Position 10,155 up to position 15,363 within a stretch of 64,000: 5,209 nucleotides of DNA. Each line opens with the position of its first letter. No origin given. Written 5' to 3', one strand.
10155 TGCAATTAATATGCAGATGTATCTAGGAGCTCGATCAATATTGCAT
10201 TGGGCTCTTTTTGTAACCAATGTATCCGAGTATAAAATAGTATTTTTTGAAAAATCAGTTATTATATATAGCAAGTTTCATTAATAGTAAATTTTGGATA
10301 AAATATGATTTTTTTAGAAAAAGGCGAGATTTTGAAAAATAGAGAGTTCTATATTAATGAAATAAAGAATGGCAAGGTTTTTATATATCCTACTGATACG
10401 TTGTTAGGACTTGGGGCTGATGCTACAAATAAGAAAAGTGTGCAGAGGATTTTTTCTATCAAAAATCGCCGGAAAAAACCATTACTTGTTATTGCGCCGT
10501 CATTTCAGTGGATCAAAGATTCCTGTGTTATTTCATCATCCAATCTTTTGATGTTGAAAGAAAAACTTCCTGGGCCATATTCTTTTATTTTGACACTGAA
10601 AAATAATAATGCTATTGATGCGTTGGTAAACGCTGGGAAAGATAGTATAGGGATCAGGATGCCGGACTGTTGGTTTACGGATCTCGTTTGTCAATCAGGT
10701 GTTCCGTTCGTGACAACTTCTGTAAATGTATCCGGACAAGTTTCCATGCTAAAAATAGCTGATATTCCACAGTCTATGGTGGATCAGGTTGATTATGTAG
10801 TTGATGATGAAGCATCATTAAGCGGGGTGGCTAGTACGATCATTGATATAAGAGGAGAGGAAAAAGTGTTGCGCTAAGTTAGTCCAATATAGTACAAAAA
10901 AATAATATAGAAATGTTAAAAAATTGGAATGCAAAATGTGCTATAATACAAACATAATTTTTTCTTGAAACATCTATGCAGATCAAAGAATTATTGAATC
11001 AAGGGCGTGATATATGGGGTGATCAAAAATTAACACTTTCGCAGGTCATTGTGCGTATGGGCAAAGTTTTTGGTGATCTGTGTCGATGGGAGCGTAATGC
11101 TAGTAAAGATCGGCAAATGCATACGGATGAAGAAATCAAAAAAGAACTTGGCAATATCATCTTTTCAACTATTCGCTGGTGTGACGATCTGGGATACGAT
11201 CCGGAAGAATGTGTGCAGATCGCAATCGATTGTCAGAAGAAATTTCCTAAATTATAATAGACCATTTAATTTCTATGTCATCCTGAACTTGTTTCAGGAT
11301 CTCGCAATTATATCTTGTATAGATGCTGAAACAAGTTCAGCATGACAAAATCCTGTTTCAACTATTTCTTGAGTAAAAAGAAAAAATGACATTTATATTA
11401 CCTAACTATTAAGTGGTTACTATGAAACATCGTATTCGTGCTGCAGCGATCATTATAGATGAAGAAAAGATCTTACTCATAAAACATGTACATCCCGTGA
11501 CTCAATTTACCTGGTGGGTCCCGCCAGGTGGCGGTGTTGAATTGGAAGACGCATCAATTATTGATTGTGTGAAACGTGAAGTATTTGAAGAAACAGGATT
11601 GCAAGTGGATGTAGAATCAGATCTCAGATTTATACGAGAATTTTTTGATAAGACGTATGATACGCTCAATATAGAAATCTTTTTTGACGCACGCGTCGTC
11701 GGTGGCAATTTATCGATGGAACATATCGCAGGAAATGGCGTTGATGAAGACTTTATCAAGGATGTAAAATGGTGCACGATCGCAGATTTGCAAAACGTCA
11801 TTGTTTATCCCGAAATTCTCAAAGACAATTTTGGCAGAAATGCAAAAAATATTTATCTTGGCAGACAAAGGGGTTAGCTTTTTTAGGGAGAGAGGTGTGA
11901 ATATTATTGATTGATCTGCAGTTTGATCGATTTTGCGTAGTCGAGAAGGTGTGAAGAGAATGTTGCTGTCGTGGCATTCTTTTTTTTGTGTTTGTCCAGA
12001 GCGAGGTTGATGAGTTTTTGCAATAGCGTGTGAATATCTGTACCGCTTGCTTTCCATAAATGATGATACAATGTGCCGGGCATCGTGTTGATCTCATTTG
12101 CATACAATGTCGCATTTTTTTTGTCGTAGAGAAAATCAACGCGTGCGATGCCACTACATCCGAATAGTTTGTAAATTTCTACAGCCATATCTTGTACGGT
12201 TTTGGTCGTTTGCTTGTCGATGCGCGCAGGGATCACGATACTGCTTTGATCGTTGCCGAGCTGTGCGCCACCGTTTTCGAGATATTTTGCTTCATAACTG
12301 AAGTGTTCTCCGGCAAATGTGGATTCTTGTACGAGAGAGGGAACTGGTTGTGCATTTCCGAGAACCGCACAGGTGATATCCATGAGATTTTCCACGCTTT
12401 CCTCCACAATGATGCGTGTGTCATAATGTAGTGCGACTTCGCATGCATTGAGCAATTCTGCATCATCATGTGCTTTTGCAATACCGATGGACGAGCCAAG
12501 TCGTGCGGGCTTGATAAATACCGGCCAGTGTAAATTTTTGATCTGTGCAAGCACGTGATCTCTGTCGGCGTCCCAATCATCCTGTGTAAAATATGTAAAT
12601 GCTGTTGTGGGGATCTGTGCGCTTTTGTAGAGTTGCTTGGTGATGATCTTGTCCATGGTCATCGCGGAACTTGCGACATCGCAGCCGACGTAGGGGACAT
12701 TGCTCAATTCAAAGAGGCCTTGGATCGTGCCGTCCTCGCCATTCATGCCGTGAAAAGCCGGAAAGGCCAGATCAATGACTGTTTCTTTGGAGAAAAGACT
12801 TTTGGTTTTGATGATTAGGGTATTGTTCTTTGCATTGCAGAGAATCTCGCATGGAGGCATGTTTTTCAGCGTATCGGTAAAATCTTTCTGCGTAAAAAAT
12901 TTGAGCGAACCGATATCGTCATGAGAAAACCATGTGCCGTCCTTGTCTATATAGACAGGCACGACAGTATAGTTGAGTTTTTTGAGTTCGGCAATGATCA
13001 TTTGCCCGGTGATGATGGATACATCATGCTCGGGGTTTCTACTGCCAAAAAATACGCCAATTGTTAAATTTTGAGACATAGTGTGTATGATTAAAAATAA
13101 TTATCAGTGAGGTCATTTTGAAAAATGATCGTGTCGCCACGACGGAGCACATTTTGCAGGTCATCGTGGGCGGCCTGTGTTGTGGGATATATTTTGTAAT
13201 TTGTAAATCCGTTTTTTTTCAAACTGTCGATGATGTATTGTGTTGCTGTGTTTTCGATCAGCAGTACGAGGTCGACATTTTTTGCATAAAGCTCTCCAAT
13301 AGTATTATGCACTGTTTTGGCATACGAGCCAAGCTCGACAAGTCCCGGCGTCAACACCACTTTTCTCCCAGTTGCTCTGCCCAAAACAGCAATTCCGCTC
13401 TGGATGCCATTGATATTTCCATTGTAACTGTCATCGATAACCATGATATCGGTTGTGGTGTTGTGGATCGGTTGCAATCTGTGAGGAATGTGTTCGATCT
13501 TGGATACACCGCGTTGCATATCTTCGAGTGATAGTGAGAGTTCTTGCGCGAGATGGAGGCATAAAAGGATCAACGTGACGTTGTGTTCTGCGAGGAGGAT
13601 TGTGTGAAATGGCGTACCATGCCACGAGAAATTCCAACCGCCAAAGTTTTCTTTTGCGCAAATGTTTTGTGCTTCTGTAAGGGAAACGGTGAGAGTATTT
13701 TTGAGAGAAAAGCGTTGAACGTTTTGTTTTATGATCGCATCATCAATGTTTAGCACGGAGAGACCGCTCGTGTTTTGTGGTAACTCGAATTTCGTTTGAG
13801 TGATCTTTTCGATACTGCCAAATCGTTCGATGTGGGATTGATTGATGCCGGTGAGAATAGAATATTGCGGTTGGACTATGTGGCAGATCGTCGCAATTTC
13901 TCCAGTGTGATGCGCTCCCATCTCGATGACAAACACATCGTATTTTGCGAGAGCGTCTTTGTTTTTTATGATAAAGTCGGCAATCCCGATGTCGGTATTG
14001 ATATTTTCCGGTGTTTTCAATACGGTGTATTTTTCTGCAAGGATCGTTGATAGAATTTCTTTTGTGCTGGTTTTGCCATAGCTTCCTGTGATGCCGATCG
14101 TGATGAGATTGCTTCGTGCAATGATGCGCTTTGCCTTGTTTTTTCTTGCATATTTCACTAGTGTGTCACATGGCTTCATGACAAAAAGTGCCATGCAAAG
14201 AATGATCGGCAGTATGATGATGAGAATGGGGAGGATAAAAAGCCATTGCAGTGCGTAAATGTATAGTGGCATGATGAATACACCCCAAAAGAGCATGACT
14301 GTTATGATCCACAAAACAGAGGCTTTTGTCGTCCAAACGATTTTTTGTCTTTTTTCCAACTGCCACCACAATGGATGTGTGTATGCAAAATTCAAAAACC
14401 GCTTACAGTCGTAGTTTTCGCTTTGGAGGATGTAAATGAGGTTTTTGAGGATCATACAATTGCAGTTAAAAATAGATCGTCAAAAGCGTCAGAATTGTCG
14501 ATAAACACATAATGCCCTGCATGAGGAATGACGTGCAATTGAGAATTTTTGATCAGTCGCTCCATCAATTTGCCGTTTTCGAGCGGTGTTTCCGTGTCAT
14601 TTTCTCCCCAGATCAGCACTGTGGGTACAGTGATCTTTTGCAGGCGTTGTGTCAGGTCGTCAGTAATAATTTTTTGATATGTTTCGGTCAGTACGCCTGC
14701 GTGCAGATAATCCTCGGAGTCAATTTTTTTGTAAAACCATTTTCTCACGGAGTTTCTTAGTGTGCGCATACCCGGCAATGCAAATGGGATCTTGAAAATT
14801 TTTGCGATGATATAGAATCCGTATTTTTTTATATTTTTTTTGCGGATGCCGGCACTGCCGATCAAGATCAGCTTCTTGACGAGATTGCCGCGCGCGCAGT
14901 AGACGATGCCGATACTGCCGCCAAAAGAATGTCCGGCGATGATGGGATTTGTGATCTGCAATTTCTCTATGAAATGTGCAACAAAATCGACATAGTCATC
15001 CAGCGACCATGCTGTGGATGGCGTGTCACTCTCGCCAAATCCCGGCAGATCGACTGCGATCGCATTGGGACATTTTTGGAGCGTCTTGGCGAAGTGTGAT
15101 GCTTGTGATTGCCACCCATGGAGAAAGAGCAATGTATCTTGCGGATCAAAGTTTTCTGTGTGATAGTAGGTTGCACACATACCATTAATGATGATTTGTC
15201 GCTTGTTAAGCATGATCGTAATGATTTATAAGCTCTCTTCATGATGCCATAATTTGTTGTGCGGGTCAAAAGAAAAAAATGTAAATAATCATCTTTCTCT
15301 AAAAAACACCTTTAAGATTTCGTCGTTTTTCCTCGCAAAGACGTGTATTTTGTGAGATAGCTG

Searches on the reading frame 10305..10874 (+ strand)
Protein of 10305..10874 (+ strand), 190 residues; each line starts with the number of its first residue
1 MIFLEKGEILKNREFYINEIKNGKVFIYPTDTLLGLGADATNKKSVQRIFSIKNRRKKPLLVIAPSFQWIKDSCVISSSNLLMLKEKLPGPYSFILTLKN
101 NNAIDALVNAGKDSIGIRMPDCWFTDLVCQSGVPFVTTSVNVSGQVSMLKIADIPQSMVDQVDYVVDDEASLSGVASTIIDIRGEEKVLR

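Call 72: search_protein_families(library=pfam, proteins=[window:10305-10874:+])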
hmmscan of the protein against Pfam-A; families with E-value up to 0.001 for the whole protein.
window:10305-10874:+ (190 aa): 1 family
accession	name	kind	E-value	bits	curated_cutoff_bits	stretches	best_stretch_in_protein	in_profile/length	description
PF01300.24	Sua5_yciO_yrdC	-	5.3e-43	147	25.1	1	20-190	3-176/178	Telomere recombination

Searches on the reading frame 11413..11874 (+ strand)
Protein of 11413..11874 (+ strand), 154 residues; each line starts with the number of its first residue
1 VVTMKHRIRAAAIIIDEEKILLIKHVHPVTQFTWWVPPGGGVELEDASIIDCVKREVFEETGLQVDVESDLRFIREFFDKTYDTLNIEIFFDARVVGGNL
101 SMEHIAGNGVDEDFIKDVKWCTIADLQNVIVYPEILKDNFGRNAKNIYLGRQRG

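Call 72: search_protein_families(library=pfam, proteins=[window:11413-11874:+])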
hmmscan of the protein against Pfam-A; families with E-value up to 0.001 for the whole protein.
window:11413-11874:+ (154 aa): 1 family
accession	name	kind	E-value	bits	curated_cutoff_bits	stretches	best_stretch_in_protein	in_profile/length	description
PF00293.34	NUDIX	-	1.2e-16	61.4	21.1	1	6-127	2-122/134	NUDIX domain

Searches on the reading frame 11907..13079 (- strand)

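Call 72: search_protein_families(library=pfam, proteins=[window:11907-13079:-])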
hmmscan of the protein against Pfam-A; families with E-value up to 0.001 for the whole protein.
window:11907-13079:- (391 aa): 4 families
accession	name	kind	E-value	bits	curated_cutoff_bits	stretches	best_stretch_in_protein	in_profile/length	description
PF07478.18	Dala_Dala_lig_C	-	3.3e-50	170.9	24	1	150-357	1-203/204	D-ala D-ala ligase C-terminus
PF01820.27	Dala_Dala_lig_N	-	1.3e-30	106.8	34.6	1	7-133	2-121/121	D-ala D-ala ligase N-terminus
PF02222.28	ATP-grasp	-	6.2e-09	36.2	27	1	150-331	2-160/179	ATP-grasp domain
PF02786.22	CPSase_L_D2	-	7.2e-08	32.6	19.8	0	143-243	1-103/211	Carbamoyl-phosphate synthase L chain, ATP binding domain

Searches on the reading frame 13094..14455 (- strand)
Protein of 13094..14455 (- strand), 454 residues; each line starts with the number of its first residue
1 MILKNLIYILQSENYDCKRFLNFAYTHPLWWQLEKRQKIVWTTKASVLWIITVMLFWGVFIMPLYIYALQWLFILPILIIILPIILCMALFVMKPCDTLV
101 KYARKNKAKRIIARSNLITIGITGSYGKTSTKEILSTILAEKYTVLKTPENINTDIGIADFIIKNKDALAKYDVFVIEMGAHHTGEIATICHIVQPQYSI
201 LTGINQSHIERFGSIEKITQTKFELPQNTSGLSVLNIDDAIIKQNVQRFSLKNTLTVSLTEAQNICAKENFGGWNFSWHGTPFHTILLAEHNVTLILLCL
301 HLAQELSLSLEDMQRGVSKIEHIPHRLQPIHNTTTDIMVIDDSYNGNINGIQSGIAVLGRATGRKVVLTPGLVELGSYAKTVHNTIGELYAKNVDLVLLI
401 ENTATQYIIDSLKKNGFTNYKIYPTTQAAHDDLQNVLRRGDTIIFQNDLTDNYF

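Call 72: search_protein_families(library=pfam, proteins=[window:13094-14455:-])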
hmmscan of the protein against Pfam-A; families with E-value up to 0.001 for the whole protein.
window:13094-14455:- (454 aa): 2 families
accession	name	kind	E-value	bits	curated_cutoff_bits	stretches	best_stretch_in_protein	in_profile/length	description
PF08245.18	Mur_ligase_M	-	9.2e-29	101.3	24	1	122-300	1-197/200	Mur ligase middle domain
PF02875.26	Mur_ligase_C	-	2.2e-09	38.7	28.4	1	325-445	1-123/127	Mur ligase, glutamate ligase domain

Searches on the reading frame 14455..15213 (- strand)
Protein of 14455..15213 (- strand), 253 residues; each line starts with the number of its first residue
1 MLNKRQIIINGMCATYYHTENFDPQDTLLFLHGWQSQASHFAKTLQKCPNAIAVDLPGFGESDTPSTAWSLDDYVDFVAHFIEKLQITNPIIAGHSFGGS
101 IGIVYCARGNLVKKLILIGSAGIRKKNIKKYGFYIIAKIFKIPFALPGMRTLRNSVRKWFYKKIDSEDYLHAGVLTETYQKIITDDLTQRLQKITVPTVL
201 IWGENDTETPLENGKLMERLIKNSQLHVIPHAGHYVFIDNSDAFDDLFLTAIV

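Call 72: search_protein_families(library=pfam, proteins=[window:14455-15213:-])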
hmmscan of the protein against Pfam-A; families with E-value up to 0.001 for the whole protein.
window:14455-15213:- (253 aa): 7 families
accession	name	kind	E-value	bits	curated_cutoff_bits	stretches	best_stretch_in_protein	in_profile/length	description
PF00561.26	Abhydrolase_1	-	4.7e-25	89.1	25.8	1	27-240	2-244/245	alpha/beta hydrolase fold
PF12697.13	Abhydrolase_6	-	7e-23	82.8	26.3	1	28-244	1-214/217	Alpha/beta hydrolase family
PF12146.15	Hydrolase_4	-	9.4e-17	61.5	27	1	24-239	3-237/239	Serine aminopeptidase, S33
PF03959.19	FSH1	-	2.2e-05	24.7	21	0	63-236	77-201/211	Serine hydrolase (FSH1)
PF08386.16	Abhydrolase_4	-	7.7e-05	23.2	21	1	189-246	28-85/103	TAP-like protein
PF00326.27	Peptidase_S9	-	0.00026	21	22.6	0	176-237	126-190/213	Prolyl oligopeptidase family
PF12695.13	Abhydrolase_5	-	0.00074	19.8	27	0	86-135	55-103/164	Alpha/beta hydrolase family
